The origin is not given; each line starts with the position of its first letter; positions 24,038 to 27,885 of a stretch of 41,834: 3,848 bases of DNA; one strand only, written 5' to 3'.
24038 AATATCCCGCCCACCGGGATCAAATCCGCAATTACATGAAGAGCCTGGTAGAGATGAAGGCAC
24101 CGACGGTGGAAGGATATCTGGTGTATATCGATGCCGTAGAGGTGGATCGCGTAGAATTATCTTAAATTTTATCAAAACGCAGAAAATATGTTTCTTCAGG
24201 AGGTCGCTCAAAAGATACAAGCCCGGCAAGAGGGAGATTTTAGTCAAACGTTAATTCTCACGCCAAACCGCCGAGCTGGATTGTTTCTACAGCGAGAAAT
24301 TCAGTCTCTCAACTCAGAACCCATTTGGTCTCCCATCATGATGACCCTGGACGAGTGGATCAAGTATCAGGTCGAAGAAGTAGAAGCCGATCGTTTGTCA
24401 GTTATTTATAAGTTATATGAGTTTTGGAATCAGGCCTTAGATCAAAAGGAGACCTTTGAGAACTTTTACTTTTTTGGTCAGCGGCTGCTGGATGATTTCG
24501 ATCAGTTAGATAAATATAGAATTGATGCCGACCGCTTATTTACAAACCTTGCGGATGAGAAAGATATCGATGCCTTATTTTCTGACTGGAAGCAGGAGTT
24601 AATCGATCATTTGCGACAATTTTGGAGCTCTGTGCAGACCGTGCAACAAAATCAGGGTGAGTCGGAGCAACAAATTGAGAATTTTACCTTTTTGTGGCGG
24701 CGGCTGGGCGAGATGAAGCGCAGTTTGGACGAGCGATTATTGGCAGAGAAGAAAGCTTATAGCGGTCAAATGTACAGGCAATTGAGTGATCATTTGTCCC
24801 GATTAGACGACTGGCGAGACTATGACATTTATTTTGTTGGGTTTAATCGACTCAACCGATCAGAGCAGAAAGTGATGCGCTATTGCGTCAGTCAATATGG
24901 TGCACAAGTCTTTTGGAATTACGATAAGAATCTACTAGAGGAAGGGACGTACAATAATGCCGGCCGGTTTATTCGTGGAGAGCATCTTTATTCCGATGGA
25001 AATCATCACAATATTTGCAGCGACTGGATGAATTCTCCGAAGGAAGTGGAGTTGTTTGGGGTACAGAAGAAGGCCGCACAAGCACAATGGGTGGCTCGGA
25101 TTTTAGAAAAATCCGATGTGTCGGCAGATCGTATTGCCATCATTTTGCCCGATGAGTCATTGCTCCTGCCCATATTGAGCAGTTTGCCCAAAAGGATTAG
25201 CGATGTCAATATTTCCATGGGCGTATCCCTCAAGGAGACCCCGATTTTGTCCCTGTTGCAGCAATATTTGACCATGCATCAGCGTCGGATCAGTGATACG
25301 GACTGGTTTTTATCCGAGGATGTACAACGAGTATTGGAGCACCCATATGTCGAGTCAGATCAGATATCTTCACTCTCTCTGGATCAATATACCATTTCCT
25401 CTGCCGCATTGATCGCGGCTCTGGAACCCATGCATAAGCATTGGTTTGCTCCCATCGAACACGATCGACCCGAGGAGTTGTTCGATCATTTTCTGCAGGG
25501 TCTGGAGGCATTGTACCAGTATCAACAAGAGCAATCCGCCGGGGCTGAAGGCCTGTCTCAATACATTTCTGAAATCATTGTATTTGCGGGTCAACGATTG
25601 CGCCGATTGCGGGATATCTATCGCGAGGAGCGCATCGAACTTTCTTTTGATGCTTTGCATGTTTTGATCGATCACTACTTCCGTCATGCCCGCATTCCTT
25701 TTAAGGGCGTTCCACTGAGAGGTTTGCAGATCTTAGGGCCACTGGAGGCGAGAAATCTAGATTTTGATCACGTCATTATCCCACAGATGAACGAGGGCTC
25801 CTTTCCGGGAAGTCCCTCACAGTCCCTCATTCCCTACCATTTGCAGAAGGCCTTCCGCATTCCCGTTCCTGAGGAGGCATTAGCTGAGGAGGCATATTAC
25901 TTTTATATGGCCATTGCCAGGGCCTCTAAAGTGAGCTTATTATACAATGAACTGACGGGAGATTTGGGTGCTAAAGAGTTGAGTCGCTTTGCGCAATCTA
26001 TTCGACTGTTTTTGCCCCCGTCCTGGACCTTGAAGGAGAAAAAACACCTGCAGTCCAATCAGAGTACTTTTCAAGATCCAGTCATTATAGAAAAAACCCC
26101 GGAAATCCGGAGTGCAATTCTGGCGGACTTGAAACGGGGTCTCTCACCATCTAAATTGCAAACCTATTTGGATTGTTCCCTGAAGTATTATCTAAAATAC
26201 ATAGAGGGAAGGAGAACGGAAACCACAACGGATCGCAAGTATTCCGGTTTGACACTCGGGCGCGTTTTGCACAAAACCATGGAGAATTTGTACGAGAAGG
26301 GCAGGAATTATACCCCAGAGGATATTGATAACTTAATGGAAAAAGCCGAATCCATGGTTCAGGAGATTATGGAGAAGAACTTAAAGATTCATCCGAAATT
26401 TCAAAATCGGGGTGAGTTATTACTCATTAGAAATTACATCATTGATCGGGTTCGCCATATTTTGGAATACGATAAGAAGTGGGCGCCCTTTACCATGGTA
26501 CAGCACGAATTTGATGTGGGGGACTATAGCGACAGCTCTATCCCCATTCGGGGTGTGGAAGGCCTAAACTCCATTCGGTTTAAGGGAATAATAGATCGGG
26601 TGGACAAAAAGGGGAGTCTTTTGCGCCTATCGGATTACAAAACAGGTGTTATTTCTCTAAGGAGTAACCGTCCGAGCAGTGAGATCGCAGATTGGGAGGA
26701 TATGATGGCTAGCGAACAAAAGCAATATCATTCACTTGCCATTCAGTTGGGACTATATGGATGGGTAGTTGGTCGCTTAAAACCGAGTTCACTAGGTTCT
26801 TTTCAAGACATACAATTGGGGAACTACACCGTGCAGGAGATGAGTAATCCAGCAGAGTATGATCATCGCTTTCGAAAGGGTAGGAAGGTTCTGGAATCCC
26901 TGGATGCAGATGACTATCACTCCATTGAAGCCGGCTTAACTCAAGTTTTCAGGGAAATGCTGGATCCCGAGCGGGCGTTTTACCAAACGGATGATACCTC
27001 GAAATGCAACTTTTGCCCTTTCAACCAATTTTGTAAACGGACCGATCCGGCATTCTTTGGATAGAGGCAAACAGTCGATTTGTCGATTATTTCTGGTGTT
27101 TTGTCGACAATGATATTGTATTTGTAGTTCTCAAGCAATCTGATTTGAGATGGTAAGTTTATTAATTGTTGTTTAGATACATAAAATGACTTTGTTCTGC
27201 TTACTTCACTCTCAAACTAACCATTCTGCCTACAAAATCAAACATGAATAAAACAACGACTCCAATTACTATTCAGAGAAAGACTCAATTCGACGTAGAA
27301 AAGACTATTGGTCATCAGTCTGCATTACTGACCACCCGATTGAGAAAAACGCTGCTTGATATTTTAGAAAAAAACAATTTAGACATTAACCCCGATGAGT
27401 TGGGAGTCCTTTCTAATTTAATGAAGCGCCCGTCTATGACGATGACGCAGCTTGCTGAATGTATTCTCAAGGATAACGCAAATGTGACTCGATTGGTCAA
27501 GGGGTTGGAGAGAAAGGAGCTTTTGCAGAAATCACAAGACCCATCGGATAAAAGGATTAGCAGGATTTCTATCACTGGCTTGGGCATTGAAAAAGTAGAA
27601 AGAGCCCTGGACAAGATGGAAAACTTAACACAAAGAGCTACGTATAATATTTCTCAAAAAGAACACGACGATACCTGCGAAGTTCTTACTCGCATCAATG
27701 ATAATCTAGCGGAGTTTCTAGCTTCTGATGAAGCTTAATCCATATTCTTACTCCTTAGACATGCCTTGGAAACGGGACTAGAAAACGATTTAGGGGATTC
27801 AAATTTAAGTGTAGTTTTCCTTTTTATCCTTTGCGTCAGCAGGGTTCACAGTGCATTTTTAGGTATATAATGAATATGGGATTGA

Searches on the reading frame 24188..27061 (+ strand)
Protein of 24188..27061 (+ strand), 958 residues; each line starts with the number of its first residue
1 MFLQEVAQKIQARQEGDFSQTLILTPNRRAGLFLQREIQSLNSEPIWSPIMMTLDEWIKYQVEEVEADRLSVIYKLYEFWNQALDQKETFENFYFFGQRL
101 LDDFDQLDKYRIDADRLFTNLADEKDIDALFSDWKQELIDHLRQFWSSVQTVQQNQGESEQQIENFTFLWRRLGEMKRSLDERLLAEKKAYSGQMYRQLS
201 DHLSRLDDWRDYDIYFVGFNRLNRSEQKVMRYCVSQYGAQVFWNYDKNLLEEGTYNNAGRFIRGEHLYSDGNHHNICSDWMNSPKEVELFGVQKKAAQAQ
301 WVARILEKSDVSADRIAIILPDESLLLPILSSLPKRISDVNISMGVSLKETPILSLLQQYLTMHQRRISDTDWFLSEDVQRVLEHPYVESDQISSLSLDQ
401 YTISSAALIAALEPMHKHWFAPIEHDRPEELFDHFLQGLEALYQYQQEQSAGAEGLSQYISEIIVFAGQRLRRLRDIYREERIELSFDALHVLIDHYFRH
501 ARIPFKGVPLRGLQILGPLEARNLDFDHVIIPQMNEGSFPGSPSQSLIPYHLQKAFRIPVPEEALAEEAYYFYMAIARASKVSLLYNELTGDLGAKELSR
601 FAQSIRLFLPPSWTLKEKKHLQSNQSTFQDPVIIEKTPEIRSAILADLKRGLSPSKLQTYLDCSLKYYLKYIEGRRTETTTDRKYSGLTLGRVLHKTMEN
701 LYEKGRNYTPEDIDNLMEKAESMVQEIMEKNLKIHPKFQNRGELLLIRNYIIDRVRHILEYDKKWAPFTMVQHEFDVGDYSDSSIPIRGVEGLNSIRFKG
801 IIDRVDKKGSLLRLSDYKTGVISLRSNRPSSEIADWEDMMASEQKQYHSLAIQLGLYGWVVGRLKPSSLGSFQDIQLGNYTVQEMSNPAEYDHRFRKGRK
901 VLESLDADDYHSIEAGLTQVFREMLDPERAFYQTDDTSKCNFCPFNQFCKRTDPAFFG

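Call 51: search_protein_families(library=pfam, proteins=[window:24188-27061:+], max_evalue=0.001)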
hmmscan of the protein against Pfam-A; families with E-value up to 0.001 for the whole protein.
window:24188-27061:+ (958 aa): 2 families
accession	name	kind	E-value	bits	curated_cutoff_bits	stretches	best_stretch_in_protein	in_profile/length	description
PF12705.13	PDDEXK_1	-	6.3e-32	111.9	22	1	652-950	2-247/247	PD-(D/E)XK nuclease superfamily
PF13361.12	UvrD_C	-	2.4e-05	24.4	25.6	1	521-581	295-341/350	UvrD-like helicase C-terminal domain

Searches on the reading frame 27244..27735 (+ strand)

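Call 51: search_protein_families(library=pfam, proteins=[window:27244-27735:+], max_evalue=0.001)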
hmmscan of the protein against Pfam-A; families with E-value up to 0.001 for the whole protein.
window:27244-27735:+ (164 aa): 6 families
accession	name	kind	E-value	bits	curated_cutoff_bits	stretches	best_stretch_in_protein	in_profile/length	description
PF01047.28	MarR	-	1.1e-12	48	24.6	1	48-105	1-58/59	MarR family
PF12802.13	MarR_2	-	1.2e-10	41.9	27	1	47-105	2-61/61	MarR family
PF22381.2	Staph_reg_Sar_Rot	-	9.2e-06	26.1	27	1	43-119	7-83/85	Transcriptional regulator SarA/Rot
PF13463.12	HTH_27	-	4.7e-05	24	22.2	1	75-111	30-65/68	Winged helix DNA-binding domain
PF01978.25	TrmB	-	0.00014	22.1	25.6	1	45-99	3-57/68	Sugar-specific transcriptional regulator TrmB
PF25212.1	HVO_A0114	-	0.00028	21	27.6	1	48-105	20-77/84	HVO_A0114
